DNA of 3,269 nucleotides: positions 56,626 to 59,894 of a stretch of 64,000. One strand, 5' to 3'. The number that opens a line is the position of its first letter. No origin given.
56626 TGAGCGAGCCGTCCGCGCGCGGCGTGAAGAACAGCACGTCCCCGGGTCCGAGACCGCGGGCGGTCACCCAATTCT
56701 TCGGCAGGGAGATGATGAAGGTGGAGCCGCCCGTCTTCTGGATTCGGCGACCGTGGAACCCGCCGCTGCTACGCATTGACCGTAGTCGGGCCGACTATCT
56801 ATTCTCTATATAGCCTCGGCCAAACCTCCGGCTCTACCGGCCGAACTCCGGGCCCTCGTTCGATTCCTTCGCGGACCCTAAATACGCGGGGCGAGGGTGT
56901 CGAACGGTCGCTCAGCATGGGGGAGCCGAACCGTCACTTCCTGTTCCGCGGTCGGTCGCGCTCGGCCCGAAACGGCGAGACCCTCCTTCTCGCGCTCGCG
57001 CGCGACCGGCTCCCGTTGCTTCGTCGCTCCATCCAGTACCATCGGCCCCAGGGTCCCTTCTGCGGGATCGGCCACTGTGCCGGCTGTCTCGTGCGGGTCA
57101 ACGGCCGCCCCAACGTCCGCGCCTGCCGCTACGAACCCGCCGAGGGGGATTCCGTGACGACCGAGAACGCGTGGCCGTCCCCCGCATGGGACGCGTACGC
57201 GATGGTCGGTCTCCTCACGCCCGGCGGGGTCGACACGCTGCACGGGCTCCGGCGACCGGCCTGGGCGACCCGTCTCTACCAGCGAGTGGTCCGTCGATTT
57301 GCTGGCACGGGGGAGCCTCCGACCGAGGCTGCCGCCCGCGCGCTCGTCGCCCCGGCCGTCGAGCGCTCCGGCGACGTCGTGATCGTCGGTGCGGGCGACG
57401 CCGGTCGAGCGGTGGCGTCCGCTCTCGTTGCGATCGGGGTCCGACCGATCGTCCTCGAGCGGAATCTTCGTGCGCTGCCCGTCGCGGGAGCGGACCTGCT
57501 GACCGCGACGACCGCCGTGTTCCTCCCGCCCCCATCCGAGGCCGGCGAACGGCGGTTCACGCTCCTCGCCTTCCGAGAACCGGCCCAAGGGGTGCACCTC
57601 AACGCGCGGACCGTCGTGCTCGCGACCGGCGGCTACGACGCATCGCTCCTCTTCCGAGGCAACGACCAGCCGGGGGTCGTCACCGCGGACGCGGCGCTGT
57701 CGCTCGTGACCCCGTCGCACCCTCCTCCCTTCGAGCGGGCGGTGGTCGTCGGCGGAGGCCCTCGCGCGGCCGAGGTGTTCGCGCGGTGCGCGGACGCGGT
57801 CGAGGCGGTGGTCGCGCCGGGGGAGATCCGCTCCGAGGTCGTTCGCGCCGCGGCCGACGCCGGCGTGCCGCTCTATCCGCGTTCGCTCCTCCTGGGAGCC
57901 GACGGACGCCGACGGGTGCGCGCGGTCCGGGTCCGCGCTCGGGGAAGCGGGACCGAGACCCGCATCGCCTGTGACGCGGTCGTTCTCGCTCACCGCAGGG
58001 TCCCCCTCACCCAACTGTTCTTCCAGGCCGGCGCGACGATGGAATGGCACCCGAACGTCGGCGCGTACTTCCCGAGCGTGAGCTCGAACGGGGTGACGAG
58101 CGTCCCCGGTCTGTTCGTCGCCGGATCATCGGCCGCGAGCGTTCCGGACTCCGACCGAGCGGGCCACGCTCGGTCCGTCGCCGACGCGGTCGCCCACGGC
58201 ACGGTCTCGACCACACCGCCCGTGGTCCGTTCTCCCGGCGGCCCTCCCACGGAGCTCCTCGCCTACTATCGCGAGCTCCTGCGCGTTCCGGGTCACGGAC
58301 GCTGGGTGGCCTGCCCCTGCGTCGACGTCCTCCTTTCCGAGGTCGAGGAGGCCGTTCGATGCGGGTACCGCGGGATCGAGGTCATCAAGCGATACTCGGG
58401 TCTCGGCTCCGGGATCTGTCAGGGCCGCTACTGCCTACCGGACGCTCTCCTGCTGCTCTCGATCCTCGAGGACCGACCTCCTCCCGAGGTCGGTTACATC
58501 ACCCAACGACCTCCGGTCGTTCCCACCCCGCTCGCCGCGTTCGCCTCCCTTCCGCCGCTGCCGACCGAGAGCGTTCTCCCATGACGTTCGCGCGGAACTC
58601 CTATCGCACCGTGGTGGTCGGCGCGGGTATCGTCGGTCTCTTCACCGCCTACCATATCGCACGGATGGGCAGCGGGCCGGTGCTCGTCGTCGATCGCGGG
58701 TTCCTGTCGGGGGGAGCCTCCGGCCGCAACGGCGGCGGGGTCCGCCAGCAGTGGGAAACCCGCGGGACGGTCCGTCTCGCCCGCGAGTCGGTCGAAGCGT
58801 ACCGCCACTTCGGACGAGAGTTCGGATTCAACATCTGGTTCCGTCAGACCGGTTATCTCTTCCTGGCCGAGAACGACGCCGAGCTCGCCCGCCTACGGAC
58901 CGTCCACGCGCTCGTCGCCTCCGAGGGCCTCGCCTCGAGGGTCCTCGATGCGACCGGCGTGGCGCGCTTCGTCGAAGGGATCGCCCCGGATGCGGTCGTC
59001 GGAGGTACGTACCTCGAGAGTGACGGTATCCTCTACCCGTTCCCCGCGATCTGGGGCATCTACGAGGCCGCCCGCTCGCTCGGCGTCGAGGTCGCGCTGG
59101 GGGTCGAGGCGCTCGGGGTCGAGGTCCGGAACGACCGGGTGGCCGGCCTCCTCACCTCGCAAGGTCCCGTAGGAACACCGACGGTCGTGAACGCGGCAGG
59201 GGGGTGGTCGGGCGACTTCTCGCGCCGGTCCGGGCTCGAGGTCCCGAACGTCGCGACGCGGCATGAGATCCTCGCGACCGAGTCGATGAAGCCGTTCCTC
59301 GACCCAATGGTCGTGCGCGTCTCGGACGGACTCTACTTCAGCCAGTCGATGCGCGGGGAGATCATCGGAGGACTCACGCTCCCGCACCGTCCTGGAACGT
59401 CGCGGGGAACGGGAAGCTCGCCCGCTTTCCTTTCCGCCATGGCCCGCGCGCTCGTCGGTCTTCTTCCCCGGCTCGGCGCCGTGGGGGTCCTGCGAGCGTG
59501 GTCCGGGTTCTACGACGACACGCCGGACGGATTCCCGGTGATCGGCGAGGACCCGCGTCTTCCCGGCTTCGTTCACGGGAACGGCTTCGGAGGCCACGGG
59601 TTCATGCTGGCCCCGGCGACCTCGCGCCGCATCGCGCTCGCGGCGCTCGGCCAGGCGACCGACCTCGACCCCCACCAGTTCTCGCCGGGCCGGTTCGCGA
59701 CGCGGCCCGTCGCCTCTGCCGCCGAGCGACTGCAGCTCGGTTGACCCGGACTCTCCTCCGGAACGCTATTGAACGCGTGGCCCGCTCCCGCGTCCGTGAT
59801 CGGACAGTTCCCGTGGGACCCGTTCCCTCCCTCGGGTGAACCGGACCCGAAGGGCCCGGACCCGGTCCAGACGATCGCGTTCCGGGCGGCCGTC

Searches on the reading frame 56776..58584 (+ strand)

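Call 80: search_protein_families(library=pfam, proteins=[window:56776-58584:+], max_evalue=0.001)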
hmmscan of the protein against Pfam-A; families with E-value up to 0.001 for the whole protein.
window:56776-58584:+ (602 aa): 6 families
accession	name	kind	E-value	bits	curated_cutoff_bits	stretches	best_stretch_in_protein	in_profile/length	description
PF13510.11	Fer2_4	-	8.3e-20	71.1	22.8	1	55-131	6-81/82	2Fe-2S iron-sulfur cluster binding domain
PF07992.20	Pyr_redox_2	-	1.1e-13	51.7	26.1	1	267-464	91-280/291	Pyridine nucleotide-disulphide oxidoreductase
PF17806.6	SO_alpha_A3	-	4.7e-13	49.7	23.1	1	517-590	11-84/87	Sarcosine oxidase A3 domain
PF00070.33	Pyr_redox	-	0.00039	21.3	22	0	201-240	2-41/82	Pyridine nucleotide-disulphide oxidoreductase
PF04324.20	Fer2_BFD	-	0.00044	21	26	1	513-560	3-47/50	BFD-like [2Fe-2S] binding domain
PF13738.12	Pyr_redox_3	-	0.00077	19.2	30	0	274-341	122-186/305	Pyridine nucleotide-disulphide oxidoreductase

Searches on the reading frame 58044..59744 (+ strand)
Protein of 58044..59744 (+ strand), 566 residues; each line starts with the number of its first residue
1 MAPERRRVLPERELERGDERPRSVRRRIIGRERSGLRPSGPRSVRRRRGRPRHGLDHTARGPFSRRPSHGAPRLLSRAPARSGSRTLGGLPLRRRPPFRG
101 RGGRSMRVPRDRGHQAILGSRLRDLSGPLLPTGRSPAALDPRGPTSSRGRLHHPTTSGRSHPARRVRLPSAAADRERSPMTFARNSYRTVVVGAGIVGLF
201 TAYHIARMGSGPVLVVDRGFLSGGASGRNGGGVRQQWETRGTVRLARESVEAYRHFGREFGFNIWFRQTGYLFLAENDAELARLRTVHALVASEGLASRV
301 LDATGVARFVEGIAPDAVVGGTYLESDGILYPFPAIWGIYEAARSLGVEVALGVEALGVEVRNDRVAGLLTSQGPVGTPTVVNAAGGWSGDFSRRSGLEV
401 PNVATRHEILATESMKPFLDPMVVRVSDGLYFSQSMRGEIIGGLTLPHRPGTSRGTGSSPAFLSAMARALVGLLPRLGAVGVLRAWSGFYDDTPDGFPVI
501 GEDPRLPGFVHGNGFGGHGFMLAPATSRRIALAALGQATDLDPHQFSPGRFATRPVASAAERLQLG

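Call 80: search_protein_families(library=pfam, proteins=[window:58044-59744:+], max_evalue=0.001)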
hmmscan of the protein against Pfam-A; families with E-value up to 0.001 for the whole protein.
window:58044-59744:+ (566 aa): 1 family
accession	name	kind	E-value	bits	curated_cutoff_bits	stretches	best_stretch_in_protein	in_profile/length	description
PF01266.30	DAO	-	6.7e-66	223.6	27.9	1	189-531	2-351/353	FAD dependent oxidoreductase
